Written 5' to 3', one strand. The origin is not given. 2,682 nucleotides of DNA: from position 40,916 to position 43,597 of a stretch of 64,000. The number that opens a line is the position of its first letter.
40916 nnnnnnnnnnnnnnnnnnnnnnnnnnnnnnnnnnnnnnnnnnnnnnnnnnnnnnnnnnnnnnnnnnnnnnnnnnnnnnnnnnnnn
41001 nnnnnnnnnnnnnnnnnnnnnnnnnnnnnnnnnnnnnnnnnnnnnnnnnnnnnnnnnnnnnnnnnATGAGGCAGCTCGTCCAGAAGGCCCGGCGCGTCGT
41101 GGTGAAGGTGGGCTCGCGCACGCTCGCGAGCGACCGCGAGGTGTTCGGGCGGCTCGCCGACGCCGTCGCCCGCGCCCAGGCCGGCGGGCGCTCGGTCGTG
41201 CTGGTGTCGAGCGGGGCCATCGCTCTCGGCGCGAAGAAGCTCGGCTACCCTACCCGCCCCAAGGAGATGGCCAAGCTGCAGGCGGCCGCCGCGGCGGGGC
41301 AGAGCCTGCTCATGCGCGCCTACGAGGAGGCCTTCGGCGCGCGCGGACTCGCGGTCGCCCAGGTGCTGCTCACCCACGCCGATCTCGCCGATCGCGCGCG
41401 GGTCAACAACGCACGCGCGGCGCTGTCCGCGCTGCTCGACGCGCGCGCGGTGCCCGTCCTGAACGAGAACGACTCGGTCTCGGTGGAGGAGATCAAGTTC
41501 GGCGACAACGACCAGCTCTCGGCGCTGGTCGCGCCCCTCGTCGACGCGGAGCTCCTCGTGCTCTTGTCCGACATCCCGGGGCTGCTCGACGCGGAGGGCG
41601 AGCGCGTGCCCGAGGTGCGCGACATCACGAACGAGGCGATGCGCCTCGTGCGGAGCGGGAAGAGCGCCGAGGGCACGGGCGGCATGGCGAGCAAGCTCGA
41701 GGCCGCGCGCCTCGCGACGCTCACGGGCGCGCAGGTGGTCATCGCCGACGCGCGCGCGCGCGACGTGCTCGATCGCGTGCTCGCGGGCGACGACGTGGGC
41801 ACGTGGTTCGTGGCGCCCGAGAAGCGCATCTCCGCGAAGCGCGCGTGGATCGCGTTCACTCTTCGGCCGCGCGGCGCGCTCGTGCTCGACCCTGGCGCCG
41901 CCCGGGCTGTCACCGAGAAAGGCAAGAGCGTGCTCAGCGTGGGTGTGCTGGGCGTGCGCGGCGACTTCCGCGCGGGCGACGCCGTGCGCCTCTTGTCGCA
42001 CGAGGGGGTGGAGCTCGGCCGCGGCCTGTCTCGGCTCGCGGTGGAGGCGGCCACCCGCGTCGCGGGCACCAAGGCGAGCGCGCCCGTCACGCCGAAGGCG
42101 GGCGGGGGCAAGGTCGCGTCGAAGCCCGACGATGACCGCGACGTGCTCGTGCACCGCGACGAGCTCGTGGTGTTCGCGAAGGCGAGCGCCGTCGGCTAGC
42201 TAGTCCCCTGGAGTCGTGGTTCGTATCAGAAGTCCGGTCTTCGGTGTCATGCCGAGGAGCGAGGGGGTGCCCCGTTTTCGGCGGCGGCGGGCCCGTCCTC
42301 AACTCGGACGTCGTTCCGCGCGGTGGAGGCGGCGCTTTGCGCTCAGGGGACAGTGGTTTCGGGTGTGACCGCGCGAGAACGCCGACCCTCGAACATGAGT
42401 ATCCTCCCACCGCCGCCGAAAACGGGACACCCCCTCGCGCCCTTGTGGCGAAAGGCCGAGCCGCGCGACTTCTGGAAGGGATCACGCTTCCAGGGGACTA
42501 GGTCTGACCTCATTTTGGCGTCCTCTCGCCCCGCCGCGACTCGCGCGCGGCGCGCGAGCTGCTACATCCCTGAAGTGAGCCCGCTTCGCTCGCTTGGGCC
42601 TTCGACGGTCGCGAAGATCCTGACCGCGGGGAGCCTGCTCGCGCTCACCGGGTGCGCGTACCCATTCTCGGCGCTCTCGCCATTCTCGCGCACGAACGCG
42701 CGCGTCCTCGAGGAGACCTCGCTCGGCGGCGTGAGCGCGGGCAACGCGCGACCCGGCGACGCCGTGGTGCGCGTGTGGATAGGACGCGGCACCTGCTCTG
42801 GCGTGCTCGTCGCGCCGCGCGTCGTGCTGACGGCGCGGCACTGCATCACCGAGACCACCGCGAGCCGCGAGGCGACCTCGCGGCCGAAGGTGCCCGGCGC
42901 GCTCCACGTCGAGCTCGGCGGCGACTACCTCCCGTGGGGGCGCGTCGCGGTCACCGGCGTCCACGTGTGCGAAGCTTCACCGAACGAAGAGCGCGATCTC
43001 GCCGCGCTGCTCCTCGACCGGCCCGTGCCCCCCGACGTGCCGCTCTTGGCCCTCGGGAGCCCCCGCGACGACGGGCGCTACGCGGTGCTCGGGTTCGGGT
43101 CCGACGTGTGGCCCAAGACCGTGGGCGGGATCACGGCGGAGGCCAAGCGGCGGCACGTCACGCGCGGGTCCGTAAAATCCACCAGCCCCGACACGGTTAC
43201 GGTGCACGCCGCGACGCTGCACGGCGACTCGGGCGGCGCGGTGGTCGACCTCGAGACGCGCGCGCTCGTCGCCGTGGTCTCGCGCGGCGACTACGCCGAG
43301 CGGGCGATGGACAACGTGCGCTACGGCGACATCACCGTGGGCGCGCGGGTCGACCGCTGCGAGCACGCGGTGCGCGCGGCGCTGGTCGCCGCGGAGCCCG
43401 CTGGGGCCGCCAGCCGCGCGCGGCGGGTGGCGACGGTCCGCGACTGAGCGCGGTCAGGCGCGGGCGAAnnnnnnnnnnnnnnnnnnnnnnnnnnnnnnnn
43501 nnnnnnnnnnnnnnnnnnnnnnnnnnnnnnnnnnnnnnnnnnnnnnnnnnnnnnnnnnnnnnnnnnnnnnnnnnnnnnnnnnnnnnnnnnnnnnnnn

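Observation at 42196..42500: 300-bp nested-hairpin element immediately downstream of proB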

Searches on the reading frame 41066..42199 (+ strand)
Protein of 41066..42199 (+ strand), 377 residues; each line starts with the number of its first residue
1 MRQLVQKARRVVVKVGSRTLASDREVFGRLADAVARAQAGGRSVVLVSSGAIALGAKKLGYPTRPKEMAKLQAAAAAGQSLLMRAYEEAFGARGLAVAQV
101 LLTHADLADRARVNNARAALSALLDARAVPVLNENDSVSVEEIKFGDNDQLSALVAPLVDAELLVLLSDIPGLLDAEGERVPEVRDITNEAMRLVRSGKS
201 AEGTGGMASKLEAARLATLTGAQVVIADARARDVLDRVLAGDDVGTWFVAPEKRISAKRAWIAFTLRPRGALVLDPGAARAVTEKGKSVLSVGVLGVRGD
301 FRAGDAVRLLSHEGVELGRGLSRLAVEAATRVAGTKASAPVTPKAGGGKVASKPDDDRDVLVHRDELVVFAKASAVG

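Call 12: search_protein_families(library=pfam, proteins=[window:41066-42199:+], max_evalue=0.01)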
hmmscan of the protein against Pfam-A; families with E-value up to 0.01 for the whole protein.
window:41066-42199:+ (377 aa): 3 families
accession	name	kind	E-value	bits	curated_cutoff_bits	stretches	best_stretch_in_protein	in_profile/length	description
PF00696.33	AA_kinase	-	5.9e-39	134.6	24.9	1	10-228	2-234/234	Amino acid kinase family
PF01472.26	PUA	-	3e-14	53.2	24.8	1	270-338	1-68/74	PUA domain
PF17785.7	PUA_3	-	0.008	16.4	22.6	0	273-321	2-50/64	PUA-like domain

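Call 13: find_homologous_proteins(query=window:41066-42199:+, max_evalue=1e-30)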
Query window:41066-42199:+ (377 aa): 7316 proteins with E <= 1e-30 among 8000 candidates; the best 120 are listed.
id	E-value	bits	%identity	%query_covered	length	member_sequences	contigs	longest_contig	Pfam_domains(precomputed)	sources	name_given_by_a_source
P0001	1.5e-206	703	93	99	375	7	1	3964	PF00696.34,PF01472.27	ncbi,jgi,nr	ncbi:MAG TPA: glutamate 5-kinase [Polyangiaceae bacterium]|nr:glutamate 5-kinase [Polyangiaceae bact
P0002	1.4e-203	694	92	99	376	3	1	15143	PF00696.34,PF01472.27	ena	-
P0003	7.1e-199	678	89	99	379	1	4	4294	PF00696.34,PF01472.27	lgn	-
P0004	3.5e-170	584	81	99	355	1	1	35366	PF00696.34,PF01472.27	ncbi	-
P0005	1.4e-160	552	77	98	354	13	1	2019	PF00696.34,PF01472.27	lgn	-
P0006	3.3e-160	551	78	98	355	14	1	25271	PF00696.34,PF01472.27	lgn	-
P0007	2.3e-158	545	78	98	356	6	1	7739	PF00696.34,PF01472.27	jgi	-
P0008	3.5e-156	538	76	98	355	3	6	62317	PF00696.34,PF01472.27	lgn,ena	-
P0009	1.1e-155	536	76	98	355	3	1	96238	PF00696.34,PF01472.27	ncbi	-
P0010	9.9e-145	500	72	95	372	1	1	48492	PF00696.34,PF01472.27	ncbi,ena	-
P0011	2.9e-142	492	71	98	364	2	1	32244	PF00696.34,PF01472.27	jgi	jgi:glutamate 5-kinase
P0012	1.7e-140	486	71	98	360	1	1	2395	PF00696.34,PF01472.27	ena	-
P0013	5.3e-140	485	70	98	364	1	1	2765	PF00696.34,PF01472.27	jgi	jgi:glutamate 5-kinase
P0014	2.4e-138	479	69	98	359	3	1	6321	PF00696.34,PF01472.27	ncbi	ncbi:MAG TPA: glutamate 5-kinase [Polyangiaceae bacterium]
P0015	3.0e-138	479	69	98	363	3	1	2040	PF00696.34,PF01472.27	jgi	jgi:glutamate 5-kinase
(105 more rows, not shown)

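Call 14: find_encoding_contigs(protein=P0001, flank=4000, max_places=3)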
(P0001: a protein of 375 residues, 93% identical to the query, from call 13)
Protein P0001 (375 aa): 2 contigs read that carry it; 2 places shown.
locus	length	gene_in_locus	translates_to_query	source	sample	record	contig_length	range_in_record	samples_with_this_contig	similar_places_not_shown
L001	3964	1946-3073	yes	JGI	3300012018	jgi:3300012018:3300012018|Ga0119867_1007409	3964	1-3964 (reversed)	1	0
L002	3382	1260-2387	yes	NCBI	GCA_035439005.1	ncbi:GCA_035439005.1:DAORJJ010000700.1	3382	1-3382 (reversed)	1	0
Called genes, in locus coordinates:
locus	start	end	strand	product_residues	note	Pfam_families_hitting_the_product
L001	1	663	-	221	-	?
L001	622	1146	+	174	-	-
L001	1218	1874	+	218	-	-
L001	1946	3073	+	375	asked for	PF00696:AA_kinase, PF01472:PUA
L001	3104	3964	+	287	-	?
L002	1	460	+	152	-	?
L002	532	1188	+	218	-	-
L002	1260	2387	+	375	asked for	PF00696:AA_kinase, PF01472:PUA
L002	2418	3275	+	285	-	PF00089:Trypsin, PF13365:Trypsin_2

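Call 15: find_encoding_contigs(protein=P0002, flank=4000, max_places=3)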
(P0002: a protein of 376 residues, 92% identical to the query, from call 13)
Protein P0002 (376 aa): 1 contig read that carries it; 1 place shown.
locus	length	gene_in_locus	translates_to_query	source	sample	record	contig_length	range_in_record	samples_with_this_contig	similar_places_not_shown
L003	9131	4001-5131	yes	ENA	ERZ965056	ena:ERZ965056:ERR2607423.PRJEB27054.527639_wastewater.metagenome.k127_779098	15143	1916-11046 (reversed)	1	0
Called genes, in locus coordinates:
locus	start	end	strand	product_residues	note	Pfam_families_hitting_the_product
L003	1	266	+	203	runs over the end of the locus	PF13649:Methyltransf_25 (weak), PF08242:Methyltransf_12 (weak)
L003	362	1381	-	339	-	-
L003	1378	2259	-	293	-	PF01553:Acyltransferase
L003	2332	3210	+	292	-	-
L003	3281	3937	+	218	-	-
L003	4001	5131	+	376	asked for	PF00696:AA_kinase, PF01472:PUA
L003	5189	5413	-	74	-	-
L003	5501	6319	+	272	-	PF00089:Trypsin, PF13365:Trypsin_2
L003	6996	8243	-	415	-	PF04326:SLFN_AlbA_2, PF13749:HATPase_c_4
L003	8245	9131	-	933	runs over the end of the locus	?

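Call 16: find_encoding_contigs(protein=P0003, flank=4000, max_places=4)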
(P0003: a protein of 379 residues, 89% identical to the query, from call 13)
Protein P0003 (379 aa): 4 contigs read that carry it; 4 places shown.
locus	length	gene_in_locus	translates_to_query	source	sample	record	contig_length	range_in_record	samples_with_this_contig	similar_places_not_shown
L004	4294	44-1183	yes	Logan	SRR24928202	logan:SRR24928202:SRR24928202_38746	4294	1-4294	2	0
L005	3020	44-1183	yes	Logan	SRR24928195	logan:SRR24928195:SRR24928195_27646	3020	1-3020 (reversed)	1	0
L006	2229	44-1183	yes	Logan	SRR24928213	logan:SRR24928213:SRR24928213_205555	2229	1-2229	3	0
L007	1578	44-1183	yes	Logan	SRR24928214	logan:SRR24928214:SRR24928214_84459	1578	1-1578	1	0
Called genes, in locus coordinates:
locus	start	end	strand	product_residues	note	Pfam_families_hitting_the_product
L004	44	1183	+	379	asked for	PF00696:AA_kinase, PF01472:PUA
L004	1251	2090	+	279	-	PF00089:Trypsin, PF13365:Trypsin_2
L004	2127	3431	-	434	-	PF01071:GARS_A (weak), PF02222:ATP-grasp (weak)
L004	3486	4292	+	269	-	?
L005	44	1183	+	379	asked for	PF00696:AA_kinase, PF01472:PUA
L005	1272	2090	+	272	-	PF00089:Trypsin, PF13365:Trypsin_2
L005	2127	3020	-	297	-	?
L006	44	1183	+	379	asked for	PF00696:AA_kinase, PF01472:PUA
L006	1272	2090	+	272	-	PF00089:Trypsin, PF13365:Trypsin_2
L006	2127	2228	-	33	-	?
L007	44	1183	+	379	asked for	PF00696:AA_kinase, PF01472:PUA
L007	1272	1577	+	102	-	?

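Call 17: find_encoding_contigs(protein=P0004, flank=4000, max_places=3)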
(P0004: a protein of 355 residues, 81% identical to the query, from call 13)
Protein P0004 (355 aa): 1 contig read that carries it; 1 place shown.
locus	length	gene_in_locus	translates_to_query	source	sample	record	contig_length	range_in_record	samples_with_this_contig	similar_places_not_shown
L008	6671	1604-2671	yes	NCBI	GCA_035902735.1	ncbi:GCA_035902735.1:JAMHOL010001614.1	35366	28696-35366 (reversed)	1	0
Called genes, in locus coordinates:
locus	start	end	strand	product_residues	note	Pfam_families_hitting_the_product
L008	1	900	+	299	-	?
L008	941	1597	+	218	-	-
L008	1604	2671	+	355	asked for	PF00696:AA_kinase, PF01472:PUA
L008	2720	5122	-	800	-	-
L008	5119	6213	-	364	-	-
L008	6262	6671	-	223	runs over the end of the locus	PF12714:TILa (faint), PF23334:VWC2L_2nd, PF05375:Pacifastin_I (weak), PF00093:VWC (weak), PF05375:Pacifastin_I (weak), PF25028:FnI_RECK (weak), PF05375:Pacifastin_I (weak)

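Call 22: find_encoding_contigs(protein=window:41066-42199:+, flank=2000, max_places=6)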
Protein window:41066-42199:+ (377 aa): 9 contigs read that carry it; 6 places shown.
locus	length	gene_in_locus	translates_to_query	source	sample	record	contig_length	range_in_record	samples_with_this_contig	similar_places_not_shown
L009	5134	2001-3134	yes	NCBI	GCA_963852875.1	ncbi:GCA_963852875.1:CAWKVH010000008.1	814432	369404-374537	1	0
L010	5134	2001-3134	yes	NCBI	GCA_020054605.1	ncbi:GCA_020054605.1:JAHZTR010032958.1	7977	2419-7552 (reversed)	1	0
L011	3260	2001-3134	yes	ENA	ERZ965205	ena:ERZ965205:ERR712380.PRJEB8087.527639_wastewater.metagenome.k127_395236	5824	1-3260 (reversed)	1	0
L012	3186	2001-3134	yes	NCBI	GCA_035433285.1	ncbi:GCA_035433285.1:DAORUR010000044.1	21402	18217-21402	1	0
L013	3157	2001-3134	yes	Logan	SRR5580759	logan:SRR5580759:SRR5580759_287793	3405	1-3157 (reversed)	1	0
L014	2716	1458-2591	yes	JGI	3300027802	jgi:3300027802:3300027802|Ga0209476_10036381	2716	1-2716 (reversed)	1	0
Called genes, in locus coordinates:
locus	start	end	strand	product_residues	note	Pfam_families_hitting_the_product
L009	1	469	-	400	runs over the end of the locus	PF01553:Acyltransferase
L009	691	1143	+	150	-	-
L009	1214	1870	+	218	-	-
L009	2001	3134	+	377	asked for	PF00696:AA_kinase, PF01472:PUA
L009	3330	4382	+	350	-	PF00089:Trypsin, PF13365:Trypsin_2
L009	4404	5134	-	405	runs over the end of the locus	PF01071:GARS_A (weak), PF02786:CPSase_L_D2 (weak), PF02222:ATP-grasp (weak)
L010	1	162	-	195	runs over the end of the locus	?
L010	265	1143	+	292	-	-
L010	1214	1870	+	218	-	-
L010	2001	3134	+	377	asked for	PF00696:AA_kinase, PF01472:PUA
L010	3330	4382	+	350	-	PF00089:Trypsin, PF13365:Trypsin_2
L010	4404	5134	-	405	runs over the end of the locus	PF01071:GARS_A (weak), PF02786:CPSase_L_D2 (weak), PF02222:ATP-grasp (weak)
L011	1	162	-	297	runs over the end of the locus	PF01553:Acyltransferase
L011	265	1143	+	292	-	-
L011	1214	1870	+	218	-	-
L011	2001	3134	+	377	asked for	PF00696:AA_kinase, PF01472:PUA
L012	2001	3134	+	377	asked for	PF00696:AA_kinase, PF01472:PUA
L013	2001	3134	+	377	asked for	PF00696:AA_kinase, PF01472:PUA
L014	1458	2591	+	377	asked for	PF00696:AA_kinase, PF01472:PUA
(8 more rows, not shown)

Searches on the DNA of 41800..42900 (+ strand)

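Call 6: search_rna_families(source=window, start=41800, end=42900, threshold=evalue, max_evalue=10, show_alignments=3)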
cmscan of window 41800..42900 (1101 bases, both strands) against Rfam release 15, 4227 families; matches with E-value up to 10: 3.
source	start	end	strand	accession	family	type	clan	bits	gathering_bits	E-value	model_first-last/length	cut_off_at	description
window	42255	42442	-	RF04159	MIR1437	Gene; miRNA;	-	36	168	0.00036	1-192/192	no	MIR1437 microRNA precursor family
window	42739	42807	+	RF01070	sucA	Cis-reg;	-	19.5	40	0.83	1-83/83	no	SucA RNA motif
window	42131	42198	-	RF01781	ASdes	Gene; sRNA;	-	15.6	40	2.4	1-68/68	no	ASdes TB sRNA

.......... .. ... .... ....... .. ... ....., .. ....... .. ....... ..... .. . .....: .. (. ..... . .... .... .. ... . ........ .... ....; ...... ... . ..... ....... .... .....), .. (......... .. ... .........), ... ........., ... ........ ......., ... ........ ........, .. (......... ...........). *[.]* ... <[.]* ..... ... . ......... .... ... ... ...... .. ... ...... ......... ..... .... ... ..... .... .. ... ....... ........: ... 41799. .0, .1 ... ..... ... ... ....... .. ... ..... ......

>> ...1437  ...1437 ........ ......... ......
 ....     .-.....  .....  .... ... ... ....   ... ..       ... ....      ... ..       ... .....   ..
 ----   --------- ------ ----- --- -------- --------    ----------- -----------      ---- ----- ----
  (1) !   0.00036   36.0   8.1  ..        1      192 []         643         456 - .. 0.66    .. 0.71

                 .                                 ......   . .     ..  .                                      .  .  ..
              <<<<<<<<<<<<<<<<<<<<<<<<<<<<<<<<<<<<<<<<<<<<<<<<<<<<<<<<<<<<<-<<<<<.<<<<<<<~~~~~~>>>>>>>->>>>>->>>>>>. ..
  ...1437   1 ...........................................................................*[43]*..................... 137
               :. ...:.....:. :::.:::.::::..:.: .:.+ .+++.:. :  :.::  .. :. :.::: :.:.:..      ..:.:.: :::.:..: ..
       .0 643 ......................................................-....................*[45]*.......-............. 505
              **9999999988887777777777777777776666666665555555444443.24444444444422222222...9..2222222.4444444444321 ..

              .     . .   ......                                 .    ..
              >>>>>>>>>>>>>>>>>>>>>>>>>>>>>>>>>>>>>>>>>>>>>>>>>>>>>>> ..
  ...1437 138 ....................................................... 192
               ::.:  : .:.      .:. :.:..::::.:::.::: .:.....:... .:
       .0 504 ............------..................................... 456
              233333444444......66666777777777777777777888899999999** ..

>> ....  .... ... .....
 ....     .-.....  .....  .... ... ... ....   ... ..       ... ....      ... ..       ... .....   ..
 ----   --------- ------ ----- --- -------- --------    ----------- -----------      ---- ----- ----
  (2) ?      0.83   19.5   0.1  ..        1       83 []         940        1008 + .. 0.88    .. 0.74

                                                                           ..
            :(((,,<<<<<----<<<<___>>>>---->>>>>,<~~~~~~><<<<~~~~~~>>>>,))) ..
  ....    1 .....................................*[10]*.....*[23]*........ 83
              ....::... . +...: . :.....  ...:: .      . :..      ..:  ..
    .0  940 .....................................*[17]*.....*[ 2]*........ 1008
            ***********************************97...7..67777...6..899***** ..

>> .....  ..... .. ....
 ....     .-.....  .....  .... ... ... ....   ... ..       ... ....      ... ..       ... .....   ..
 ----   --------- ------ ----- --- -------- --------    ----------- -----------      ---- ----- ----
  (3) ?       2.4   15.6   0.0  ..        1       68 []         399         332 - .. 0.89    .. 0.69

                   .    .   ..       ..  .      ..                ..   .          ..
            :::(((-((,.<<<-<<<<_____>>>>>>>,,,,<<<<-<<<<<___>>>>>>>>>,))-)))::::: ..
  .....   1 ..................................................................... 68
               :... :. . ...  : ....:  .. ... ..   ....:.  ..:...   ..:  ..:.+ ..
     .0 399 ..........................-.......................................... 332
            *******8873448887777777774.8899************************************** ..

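Call 45: search_dna_similar(query=window:42200-42501:+, collection=plasmids, mode=distant, max_evalue=0.001, max_rows=15)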
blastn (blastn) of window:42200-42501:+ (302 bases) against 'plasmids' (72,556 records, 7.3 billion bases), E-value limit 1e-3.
No match.

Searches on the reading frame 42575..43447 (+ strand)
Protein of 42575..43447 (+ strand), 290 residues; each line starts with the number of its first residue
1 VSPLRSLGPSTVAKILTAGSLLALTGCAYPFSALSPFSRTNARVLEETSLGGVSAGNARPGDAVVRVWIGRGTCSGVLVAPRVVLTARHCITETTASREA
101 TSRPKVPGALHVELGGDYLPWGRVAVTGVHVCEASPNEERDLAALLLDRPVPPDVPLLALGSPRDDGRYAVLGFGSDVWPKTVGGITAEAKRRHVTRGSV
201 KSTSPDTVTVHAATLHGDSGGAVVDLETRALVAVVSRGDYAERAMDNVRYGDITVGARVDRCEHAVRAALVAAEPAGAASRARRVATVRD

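Call 12: search_protein_families(library=pfam, proteins=[window:42575-43447:+], max_evalue=0.01)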
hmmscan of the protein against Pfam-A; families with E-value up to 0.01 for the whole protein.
window:42575-43447:+ (290 aa): 2 families
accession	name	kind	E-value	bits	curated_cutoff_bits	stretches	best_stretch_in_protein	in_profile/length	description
PF00089.32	Trypsin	-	1.8e-12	48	20.6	1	64-240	15-199/220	Trypsin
PF13365.12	Trypsin_2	-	9.8e-12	46.3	27.6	1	74-234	1-144/144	Trypsin-like peptidase domain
